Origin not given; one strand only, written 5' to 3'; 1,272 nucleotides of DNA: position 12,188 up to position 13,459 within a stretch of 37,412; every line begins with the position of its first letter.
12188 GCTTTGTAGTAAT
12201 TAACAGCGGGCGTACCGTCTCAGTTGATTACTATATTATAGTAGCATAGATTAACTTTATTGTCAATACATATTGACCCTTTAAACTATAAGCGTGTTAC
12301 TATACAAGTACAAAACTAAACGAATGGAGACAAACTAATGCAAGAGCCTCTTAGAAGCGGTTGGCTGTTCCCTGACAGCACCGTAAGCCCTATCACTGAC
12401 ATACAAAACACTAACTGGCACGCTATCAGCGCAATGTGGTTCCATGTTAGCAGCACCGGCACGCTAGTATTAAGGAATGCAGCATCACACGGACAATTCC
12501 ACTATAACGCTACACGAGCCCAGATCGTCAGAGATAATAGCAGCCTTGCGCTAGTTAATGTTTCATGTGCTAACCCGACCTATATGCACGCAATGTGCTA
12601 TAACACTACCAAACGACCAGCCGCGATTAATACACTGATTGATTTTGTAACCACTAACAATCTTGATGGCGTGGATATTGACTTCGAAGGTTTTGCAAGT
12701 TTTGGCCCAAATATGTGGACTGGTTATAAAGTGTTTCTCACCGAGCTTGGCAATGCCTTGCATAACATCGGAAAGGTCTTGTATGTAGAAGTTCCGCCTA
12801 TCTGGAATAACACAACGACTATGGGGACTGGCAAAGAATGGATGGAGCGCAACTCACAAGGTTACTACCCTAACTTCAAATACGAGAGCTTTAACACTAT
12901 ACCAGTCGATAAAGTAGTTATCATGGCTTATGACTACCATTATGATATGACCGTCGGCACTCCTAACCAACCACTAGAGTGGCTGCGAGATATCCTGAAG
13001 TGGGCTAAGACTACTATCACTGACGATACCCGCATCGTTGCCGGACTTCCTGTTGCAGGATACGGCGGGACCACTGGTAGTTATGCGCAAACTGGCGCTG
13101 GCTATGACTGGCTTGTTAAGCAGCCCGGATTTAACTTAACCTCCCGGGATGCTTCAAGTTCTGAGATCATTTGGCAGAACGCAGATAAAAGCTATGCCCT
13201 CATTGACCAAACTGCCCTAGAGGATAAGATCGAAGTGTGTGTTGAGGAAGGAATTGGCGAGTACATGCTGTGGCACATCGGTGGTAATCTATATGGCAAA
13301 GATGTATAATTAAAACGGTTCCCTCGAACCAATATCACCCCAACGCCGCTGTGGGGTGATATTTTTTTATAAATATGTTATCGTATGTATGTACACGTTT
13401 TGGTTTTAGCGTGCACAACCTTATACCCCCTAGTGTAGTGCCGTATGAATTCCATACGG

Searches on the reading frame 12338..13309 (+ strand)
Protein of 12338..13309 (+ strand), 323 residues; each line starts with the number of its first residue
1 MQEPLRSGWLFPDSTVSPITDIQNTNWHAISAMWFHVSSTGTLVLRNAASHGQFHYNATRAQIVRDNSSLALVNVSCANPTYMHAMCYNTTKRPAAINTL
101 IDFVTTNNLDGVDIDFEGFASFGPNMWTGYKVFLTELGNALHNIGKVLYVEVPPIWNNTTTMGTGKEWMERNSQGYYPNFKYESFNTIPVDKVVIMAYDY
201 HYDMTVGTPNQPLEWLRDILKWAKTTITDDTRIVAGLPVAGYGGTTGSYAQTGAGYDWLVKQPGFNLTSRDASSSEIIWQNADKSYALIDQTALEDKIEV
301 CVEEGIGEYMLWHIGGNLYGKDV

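Call 82: search_protein_families(library=pfam, proteins=[window:12338-13309:+], max_evalue=0.001)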
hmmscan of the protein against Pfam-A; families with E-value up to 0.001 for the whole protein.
window:12338-13309:+ (323 aa): 1 family
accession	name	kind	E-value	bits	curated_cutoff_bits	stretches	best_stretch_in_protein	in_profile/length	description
PF00704.34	Glyco_hydro_18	-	8.1e-11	42.6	29.6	1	82-315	79-315/317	Glycosyl hydrolases family 18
